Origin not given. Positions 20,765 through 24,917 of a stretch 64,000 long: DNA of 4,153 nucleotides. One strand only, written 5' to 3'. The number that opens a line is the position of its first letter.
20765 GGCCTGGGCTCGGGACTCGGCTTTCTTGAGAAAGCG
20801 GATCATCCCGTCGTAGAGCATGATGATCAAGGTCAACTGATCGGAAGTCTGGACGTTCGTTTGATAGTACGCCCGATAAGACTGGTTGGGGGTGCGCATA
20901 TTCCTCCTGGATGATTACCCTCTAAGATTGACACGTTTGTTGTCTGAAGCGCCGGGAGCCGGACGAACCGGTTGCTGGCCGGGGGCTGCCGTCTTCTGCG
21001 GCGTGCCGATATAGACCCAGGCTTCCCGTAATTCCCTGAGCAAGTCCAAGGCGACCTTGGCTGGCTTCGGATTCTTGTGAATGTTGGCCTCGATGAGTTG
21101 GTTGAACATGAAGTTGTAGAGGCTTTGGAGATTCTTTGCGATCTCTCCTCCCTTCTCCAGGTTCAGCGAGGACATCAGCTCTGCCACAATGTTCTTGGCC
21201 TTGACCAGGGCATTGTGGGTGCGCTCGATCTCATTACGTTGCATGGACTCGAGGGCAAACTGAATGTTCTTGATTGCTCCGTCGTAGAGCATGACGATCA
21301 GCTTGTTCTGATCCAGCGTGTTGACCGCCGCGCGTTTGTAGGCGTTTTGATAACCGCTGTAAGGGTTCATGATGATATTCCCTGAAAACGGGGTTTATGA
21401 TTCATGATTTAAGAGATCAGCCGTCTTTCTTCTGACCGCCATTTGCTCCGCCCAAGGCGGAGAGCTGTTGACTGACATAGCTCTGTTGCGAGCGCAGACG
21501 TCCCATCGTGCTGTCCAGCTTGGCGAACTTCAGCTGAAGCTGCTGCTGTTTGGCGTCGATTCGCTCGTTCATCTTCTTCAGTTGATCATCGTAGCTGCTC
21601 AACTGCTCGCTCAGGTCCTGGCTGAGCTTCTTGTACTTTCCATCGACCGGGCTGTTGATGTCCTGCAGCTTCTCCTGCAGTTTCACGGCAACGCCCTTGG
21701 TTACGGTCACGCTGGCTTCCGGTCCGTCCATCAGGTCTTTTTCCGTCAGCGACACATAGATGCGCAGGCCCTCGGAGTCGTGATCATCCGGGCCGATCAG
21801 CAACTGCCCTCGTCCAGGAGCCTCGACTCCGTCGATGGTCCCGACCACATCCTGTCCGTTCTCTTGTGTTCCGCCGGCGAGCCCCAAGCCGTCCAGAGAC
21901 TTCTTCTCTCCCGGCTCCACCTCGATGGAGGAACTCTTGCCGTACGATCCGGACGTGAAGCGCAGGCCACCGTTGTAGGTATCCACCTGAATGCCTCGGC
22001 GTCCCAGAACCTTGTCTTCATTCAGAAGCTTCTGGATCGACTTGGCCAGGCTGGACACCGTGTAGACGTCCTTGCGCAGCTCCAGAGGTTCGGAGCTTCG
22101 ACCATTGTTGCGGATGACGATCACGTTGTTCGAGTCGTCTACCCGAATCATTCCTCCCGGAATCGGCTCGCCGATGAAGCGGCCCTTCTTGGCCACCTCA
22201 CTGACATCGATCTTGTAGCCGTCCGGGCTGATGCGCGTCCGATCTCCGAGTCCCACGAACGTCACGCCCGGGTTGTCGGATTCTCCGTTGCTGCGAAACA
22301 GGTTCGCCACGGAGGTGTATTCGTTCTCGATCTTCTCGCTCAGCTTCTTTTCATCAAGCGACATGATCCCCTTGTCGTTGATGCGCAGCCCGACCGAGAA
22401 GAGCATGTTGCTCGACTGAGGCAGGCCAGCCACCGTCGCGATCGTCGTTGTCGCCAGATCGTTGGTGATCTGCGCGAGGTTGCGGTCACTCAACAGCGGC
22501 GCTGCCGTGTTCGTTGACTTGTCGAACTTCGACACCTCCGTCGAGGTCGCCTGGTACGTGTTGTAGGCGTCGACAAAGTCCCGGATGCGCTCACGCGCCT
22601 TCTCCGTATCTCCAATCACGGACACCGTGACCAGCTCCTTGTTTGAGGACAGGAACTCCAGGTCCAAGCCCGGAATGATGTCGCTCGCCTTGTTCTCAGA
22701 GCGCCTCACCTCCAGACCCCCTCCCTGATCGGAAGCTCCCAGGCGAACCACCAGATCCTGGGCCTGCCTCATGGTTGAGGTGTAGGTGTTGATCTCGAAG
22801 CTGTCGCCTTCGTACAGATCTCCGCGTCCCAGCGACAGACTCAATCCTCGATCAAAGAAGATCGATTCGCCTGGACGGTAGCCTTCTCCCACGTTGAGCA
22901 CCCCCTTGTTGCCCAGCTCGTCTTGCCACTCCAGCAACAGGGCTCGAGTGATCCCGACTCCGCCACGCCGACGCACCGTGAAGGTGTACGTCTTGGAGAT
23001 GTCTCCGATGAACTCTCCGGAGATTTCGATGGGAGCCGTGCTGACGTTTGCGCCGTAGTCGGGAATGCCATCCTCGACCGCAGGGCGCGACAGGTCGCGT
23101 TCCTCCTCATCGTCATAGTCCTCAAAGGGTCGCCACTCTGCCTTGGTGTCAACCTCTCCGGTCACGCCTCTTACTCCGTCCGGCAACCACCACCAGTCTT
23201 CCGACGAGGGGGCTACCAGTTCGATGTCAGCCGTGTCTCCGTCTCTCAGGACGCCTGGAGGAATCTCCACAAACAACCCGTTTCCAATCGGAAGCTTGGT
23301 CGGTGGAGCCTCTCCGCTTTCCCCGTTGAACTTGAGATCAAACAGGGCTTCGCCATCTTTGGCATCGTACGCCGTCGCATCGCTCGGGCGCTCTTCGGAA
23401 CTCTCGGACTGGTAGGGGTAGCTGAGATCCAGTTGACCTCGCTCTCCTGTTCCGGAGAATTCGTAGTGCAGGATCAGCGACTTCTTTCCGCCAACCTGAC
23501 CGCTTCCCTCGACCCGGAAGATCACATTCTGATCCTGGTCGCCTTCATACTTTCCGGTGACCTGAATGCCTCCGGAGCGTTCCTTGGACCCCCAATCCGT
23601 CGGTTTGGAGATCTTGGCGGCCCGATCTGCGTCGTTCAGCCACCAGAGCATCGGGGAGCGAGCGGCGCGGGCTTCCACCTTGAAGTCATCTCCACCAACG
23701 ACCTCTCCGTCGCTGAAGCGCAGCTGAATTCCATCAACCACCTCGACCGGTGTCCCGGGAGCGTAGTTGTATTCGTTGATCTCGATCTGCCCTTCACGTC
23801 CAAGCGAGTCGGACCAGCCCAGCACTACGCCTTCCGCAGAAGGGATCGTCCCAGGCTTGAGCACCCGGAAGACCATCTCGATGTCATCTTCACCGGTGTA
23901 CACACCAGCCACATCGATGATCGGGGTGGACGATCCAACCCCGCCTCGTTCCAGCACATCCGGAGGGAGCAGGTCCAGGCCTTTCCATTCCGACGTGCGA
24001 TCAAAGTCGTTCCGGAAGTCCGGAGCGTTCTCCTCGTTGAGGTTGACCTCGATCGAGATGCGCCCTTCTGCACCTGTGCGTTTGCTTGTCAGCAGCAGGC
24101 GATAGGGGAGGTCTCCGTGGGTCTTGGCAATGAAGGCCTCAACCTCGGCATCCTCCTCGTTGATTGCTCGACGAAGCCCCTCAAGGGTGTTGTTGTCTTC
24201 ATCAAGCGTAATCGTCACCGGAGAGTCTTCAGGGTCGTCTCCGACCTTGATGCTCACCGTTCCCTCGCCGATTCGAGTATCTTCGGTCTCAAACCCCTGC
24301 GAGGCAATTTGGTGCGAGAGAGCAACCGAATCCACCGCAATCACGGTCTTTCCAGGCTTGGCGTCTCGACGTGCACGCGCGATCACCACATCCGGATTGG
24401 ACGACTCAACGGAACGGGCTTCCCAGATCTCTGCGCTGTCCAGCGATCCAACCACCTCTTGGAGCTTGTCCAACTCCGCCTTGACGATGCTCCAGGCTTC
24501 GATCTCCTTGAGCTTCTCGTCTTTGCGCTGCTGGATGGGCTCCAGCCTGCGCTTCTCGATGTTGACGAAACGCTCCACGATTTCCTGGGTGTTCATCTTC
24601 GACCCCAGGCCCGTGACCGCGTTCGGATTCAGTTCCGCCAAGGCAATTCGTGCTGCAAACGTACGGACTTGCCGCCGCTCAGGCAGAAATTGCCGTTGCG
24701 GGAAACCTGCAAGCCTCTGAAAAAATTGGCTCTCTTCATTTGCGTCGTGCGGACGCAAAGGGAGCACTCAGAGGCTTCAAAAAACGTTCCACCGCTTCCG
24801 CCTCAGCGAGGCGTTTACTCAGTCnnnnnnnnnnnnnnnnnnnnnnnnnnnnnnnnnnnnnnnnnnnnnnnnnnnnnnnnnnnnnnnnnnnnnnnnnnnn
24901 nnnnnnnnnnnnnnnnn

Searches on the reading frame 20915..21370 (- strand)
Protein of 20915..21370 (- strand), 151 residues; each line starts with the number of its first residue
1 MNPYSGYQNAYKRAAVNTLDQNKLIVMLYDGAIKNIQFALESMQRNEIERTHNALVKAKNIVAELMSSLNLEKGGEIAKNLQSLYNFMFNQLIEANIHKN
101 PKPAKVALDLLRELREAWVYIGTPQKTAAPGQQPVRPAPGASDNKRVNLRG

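Call 34: search_protein_families(library=pfam, proteins=[window:20915-21370:-], max_evalue=0.0001)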
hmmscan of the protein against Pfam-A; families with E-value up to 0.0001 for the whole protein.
window:20915-21370:- (151 aa): 1 family
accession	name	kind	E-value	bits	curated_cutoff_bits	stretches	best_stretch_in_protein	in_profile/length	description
PF02561.19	FliS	-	2.3e-38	131.5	26.7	1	9-119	2-112/115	Flagellar protein FliS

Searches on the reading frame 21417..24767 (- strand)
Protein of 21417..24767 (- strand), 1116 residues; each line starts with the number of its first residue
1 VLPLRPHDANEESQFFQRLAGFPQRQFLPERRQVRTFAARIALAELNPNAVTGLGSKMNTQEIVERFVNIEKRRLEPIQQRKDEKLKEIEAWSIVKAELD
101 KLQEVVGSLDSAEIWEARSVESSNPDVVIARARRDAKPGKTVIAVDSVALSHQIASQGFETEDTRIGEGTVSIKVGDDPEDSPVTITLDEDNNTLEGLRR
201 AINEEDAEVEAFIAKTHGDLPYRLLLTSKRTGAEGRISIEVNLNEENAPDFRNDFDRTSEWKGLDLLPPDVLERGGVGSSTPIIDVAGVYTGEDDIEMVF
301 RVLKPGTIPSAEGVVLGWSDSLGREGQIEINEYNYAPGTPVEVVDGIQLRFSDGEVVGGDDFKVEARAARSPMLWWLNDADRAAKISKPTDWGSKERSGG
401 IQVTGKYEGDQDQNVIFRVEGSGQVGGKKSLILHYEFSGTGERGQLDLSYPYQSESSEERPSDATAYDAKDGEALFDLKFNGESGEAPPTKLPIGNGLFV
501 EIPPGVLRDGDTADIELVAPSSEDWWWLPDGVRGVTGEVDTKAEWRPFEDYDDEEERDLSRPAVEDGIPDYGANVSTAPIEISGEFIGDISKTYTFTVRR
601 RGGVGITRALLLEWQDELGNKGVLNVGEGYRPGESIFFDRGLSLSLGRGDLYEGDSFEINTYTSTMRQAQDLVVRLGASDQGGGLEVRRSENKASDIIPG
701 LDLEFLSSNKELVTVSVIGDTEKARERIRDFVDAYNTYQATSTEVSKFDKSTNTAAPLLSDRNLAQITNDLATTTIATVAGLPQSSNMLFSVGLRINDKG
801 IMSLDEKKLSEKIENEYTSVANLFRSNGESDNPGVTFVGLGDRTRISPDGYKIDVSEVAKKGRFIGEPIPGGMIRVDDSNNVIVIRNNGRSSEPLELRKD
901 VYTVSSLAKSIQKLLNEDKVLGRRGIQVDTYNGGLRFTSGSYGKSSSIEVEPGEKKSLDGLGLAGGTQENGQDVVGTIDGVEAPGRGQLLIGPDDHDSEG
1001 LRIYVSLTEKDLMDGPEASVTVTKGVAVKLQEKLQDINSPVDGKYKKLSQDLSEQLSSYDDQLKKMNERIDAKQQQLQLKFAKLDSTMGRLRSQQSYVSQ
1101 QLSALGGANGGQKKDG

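Call 32: search_protein_families(library=pfam, proteins=[window:21417-24767:-], max_evalue=0.0001)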
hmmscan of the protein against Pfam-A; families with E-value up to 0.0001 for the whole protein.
window:21417-24767:- (1116 aa): 2 families
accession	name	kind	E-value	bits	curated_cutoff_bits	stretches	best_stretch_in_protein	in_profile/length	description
PF07195.17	FliD_C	-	2.5e-34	119.2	25.4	2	684-829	10-163/236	Flagellar hook-associated protein 2 C-terminus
PF02465.23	FliD_N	-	7.4e-15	55.8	24.8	1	56-152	1-97/97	Flagellar hook-associated protein 2 N-terminus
